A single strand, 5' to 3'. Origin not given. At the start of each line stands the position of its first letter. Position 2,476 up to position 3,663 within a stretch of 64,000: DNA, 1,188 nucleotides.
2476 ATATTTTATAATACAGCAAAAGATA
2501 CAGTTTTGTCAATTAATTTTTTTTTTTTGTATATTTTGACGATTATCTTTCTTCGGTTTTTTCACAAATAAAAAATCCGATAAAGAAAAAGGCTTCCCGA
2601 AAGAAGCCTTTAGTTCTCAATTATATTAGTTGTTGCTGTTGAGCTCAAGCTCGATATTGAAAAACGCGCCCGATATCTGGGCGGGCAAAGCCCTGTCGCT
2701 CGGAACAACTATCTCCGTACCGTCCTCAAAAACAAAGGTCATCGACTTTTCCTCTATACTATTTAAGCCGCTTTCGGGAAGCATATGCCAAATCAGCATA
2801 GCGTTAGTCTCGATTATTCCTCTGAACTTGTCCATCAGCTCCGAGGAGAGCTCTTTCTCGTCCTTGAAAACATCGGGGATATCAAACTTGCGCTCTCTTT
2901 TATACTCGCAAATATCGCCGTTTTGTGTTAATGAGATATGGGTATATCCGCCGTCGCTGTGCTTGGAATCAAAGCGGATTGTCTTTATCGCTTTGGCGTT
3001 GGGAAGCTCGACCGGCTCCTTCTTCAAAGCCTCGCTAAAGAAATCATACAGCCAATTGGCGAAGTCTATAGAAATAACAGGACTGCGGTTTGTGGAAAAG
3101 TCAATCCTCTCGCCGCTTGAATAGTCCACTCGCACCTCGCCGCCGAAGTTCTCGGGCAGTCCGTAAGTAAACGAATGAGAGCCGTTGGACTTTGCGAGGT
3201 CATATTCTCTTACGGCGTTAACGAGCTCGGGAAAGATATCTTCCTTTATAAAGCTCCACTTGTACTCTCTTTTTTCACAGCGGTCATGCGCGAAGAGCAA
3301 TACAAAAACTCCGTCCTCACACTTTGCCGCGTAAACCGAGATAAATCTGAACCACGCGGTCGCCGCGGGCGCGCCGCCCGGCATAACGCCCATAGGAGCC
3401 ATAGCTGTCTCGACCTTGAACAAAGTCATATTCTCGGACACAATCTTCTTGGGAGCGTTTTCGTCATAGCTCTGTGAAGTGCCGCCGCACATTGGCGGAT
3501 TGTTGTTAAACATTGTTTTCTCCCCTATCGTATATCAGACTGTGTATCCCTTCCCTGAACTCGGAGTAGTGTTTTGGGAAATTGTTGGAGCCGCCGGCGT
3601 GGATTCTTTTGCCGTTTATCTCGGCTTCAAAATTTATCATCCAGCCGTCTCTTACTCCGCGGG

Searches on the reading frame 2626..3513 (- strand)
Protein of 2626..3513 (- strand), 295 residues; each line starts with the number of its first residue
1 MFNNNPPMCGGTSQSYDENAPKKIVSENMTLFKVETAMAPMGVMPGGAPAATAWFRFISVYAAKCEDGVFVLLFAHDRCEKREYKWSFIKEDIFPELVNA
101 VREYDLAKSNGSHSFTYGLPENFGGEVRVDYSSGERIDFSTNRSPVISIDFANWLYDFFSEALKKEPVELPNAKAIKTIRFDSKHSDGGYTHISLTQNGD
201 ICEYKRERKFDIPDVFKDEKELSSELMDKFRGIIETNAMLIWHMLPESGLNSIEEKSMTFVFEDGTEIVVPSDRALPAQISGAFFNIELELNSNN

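Call 15: find_encoding_contigs(protein=window:2626-3513:-, flank=10000, max_places=4)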
Protein window:2626-3513:- (295 aa): 5 contigs read that carry it; 4 places shown.
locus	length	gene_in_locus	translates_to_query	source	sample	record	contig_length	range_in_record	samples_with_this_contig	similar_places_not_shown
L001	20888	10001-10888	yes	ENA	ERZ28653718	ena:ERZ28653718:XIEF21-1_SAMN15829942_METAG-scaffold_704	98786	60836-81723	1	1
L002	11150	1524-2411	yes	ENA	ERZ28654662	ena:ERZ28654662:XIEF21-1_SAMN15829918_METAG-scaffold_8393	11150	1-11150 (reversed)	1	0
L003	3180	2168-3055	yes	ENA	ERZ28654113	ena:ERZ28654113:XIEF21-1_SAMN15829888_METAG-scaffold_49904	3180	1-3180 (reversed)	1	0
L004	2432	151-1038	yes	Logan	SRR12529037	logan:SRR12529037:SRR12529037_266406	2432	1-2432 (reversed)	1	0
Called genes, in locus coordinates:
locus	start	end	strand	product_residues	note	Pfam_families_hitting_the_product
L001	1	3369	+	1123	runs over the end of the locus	PF16738:CBM26, PF00028:Cadherin (faint), PF02368:Big_2 (weak)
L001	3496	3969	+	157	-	PF04397:LytTR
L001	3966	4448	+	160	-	PF11457:DUF3021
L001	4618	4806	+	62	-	-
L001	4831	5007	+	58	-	-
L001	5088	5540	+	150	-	PF18692:DUF5640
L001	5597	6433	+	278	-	-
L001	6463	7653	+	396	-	PF02368:Big_2, PF00028:Cadherin (faint)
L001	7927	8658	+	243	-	PF00005:ABC_tran, PF02463:SMC_N (faint), PF13304:AAA_21 (faint)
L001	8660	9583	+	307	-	PF01458:SUFBD_core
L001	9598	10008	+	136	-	-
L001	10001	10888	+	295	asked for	-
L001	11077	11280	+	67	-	-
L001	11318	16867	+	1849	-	-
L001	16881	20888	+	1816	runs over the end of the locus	PF05257:CHAP, PF18998:Flg_new_2 (faint), PF16561:AMPK1_CBM (faint)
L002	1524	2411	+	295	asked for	-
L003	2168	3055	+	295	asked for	-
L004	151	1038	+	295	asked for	-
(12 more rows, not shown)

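Call 19: search_protein_families(library=pfam, proteins=[L001:11318-16864:+, L001:16881-20888:+], max_evalue=10)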
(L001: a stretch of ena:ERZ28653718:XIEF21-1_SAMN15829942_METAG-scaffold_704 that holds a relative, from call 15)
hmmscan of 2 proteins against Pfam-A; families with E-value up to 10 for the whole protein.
L001:11318-16864:+ (1849 aa): 1 family
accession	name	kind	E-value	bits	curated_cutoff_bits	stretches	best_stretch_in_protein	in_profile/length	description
PF18998.6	Flg_new_2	-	0.00036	20.9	23.6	4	905-975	9-68/73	Divergent InlB B-repeat domain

L001:16881-20888:+ (1336 aa): 7 families
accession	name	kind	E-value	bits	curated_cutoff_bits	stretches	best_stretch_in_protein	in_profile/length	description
PF05257.22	CHAP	-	9.9e-10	39.2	26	1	110-201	5-81/81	CHAP domain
PF16561.11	AMPK1_CBM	-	1.3e-08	35.4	26.8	2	710-753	9-50/85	Glycogen recognition site of AMP-activated protein kinase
PF22058.2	X25_BaPul_like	-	0.00027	21.4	27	2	625-676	23-61/87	Pullulanase X25 domain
PF18998.6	Flg_new_2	-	0.0033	17.8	23.6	2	1107-1174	5-67/73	Divergent InlB B-repeat domain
PF16760.10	CBM53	-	0.0095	16.6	27.6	1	610-647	12-52/57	Starch/carbohydrate-binding module (family 53)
PF22821.2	ZP1_ZP4_Ig-like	-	0.036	15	28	0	1127-1179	5-57/94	Zona pellucida sperm-binding proteins 1/4, Ig-like domain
PF09136.16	Glucodextran_B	-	7.1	7.1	27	1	709-757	13-66/83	Glucodextranase, domain B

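Call 68: search_protein_families(library=ncbifam, proteins=[L001:11318-16864:+, L001:16881-20888:+], max_evalue=0.1)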
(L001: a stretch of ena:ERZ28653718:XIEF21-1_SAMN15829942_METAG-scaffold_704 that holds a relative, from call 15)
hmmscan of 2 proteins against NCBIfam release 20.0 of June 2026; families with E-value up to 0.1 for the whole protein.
L001:11318-16864:+ (1849 aa): 0 families

L001:16881-20888:+ (1336 aa): 1 family
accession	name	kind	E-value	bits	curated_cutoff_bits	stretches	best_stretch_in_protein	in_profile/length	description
TIGR02594.1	TIGR02594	subfamily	0.0022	18.3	70.55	1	72-205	4-116/132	TIGR02594 family protein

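Call 74: search_solved_structures(query=L001:15146-16864:+, max_evalue=1)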
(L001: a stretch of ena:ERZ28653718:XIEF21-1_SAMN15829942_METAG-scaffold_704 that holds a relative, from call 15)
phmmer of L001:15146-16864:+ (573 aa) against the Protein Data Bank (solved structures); distinct sequences matched with E-value up to 1: 2.
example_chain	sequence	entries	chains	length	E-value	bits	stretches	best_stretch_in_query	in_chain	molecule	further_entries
6a4m_A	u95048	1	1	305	0.12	14.6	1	147-221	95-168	Uric acid degradation bifunctional protein PucL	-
9e78_3D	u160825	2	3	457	0.12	14.6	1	108-153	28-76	DMIP21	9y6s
